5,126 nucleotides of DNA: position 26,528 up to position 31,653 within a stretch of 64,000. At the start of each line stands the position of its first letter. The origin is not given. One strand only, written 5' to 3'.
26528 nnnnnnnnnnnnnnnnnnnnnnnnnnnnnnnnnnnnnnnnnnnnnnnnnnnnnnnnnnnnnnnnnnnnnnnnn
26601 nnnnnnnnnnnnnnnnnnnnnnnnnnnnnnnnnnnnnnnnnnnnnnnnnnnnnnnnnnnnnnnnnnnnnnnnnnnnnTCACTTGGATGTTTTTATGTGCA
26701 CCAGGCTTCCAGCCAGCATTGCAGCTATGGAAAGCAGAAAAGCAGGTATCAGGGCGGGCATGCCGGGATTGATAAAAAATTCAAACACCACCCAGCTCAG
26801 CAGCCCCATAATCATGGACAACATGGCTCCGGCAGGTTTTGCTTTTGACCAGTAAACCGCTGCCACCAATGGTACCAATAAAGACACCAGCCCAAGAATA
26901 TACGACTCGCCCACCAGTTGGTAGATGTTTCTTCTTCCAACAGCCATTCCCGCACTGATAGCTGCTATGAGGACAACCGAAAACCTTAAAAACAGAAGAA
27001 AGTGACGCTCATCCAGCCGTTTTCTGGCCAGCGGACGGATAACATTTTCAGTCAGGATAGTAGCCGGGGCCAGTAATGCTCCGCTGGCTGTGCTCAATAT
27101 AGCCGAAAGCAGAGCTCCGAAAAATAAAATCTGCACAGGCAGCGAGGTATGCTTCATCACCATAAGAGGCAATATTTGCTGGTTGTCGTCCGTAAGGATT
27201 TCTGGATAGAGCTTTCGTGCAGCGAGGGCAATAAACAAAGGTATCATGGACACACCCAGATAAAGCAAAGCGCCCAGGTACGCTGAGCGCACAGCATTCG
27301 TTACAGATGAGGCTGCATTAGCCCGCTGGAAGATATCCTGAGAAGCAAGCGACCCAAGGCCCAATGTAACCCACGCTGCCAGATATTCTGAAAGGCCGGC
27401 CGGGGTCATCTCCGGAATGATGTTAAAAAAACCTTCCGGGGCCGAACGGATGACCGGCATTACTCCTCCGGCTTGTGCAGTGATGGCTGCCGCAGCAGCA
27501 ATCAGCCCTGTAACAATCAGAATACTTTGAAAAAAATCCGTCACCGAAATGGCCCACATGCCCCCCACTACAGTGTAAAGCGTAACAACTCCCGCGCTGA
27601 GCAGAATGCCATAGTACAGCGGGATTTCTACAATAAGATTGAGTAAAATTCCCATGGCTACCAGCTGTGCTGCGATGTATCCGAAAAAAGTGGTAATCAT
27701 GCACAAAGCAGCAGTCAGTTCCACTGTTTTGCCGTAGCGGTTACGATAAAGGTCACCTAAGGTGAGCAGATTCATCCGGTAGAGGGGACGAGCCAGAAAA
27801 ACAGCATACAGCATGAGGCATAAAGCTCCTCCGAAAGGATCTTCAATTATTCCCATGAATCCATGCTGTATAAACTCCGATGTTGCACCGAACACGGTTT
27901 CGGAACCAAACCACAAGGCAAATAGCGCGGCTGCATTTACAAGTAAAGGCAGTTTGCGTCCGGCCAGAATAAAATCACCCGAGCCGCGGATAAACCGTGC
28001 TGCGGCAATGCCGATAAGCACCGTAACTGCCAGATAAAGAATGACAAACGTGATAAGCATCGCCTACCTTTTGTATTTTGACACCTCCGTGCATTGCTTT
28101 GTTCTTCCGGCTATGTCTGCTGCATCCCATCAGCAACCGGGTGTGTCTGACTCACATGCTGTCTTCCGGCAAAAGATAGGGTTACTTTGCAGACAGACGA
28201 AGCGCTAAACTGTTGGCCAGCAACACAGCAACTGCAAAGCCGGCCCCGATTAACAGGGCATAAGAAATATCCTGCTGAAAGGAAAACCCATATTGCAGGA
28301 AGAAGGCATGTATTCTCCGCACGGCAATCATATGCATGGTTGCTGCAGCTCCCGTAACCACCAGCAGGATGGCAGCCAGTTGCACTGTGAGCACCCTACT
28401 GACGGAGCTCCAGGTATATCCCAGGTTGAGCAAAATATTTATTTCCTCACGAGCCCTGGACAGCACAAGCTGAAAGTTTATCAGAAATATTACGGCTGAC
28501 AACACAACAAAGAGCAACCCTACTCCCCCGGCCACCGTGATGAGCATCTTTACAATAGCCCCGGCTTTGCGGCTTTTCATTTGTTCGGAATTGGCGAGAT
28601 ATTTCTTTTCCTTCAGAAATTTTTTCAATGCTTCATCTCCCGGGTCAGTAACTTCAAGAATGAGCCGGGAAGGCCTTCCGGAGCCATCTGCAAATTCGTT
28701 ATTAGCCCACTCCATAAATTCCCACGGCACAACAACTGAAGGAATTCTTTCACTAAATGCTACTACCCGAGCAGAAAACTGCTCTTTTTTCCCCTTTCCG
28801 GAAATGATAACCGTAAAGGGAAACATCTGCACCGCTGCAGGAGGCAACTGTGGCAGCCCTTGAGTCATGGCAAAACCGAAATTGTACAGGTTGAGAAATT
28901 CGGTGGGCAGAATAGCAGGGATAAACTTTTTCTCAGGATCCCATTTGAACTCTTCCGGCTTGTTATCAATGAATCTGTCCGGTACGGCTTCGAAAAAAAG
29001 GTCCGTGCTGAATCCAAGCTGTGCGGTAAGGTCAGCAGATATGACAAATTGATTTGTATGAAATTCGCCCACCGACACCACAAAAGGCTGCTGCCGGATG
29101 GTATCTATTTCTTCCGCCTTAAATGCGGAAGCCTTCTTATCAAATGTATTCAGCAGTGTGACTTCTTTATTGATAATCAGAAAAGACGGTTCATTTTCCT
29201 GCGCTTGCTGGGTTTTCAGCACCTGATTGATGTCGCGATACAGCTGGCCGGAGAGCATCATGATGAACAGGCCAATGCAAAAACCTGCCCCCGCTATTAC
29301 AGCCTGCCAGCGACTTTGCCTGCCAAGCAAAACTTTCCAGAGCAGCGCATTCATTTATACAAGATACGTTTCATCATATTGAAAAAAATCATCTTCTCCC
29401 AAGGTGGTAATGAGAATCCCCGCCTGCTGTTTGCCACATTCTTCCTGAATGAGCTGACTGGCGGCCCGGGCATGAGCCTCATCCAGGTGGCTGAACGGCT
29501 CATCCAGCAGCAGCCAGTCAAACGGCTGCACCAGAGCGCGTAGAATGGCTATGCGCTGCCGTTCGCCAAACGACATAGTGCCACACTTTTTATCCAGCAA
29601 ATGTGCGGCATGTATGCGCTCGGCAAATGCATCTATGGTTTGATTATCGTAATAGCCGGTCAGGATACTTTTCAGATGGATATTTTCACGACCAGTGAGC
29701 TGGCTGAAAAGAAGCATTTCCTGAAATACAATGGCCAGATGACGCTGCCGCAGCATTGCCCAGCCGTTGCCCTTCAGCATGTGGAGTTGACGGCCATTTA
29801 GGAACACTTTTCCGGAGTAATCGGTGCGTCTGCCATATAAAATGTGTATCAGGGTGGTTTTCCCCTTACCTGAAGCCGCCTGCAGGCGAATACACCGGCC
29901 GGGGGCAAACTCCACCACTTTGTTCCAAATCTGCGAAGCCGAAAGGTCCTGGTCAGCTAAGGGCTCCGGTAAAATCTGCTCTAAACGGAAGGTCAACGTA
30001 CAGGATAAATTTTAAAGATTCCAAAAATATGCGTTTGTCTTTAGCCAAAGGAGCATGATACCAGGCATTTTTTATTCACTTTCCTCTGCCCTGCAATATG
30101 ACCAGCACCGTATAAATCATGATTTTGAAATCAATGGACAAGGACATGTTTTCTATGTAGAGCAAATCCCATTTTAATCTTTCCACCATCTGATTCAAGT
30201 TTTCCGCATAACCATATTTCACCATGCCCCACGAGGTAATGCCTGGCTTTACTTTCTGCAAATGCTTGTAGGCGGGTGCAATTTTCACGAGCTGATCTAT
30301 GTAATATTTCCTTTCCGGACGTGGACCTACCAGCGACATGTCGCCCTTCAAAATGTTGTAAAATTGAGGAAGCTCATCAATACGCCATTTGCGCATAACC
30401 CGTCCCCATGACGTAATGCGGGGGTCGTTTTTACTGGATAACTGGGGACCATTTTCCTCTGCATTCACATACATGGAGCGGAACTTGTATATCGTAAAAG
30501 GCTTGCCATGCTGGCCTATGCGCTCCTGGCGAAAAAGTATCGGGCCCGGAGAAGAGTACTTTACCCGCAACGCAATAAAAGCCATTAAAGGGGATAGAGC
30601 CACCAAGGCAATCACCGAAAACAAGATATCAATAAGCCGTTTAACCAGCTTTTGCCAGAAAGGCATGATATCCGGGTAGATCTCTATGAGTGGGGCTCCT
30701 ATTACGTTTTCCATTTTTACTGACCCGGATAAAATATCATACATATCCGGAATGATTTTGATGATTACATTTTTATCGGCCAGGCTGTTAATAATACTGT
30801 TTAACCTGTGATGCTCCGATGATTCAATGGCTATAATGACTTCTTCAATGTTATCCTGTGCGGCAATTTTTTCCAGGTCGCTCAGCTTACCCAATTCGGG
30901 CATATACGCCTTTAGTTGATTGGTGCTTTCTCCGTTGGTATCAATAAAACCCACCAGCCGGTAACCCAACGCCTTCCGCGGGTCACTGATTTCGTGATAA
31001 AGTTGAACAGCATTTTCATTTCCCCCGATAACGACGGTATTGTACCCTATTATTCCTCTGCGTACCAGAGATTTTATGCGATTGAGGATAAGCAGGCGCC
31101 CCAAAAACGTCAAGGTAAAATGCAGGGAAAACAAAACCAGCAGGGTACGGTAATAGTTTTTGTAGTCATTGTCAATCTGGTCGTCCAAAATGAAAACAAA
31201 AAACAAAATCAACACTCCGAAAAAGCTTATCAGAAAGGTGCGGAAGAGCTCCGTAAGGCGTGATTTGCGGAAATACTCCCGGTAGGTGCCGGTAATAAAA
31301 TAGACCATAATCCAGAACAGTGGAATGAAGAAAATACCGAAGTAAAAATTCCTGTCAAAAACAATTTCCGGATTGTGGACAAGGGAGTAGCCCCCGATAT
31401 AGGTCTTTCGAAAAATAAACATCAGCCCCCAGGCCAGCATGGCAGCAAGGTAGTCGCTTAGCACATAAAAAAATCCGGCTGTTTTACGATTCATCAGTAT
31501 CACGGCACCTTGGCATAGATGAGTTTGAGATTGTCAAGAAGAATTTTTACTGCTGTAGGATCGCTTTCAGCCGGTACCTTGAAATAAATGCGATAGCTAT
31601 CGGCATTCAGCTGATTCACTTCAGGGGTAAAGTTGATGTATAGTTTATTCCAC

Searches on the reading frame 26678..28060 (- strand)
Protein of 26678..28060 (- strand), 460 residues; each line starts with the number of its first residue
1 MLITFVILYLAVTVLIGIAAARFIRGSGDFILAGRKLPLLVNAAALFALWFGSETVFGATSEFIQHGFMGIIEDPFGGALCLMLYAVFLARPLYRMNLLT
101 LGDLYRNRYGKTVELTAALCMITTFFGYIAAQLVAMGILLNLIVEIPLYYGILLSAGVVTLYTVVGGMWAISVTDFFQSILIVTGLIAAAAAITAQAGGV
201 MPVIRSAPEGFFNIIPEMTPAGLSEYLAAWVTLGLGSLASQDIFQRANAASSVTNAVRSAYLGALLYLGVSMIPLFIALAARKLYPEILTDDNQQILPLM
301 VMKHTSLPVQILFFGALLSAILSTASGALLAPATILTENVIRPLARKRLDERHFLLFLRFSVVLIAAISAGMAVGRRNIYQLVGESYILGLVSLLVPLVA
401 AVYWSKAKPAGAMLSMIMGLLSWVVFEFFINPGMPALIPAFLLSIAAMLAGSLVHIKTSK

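Call 43: search_protein_families(library=pfam, proteins=[window:26678-28060:-])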
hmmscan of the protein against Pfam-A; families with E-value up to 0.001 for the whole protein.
window:26678-28060:- (460 aa): 1 family
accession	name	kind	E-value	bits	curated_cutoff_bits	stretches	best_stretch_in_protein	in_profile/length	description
PF00474.23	SSF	-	5.8e-39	134.6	22.8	1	30-419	1-406/406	Sodium:solute symporter family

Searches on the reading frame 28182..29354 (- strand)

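Call 43: search_protein_families(library=pfam, proteins=[window:28182-29354:-])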
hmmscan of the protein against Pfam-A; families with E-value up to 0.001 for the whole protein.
window:28182-29354:- (390 aa): 1 family
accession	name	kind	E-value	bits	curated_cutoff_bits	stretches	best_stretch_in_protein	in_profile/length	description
PF02687.27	FtsX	-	6.4e-05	23.4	25.5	1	278-386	3-113/120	FtsX-like permease C-terminal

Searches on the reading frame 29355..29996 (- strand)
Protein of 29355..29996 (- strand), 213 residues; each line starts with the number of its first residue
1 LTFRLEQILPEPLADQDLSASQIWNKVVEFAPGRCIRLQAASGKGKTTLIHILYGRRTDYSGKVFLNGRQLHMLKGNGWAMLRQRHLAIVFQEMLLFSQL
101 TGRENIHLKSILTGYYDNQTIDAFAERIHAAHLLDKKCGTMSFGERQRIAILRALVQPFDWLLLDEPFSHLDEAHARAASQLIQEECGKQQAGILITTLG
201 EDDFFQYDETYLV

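Call 43: search_protein_families(library=pfam, proteins=[window:29355-29996:-])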
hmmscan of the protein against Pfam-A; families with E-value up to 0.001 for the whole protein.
window:29355-29996:- (213 aa): 1 family
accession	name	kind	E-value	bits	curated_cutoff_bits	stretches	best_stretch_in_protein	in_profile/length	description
PF00005.33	ABC_tran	-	7.9e-24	85.3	25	1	29-168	7-136/137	ABC transporter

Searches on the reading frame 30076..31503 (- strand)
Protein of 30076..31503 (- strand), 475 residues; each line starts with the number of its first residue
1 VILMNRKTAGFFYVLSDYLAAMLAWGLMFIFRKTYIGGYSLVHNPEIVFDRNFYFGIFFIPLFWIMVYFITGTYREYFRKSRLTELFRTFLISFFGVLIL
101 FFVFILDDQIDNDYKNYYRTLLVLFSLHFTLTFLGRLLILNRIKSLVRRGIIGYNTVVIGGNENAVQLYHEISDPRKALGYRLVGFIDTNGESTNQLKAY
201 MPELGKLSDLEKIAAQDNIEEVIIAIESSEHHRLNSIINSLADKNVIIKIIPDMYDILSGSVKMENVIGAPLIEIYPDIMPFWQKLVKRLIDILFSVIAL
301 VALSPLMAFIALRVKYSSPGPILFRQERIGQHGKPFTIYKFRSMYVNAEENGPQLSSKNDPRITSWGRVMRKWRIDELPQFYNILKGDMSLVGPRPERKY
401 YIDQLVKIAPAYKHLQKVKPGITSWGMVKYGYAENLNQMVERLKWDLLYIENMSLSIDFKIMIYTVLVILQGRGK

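Call 43: search_protein_families(library=pfam, proteins=[window:30076-31503:-])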
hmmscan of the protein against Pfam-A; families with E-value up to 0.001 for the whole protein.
window:30076-31503:- (475 aa): 2 families
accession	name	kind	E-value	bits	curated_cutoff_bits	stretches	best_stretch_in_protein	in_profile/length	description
PF02397.22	Bac_transf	-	8.2e-67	224.6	27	1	288-470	1-178/179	Bacterial sugar transferase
PF13727.12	CoA_binding_3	-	4.8e-18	66.2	25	1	70-252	2-175/175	CoA-binding domain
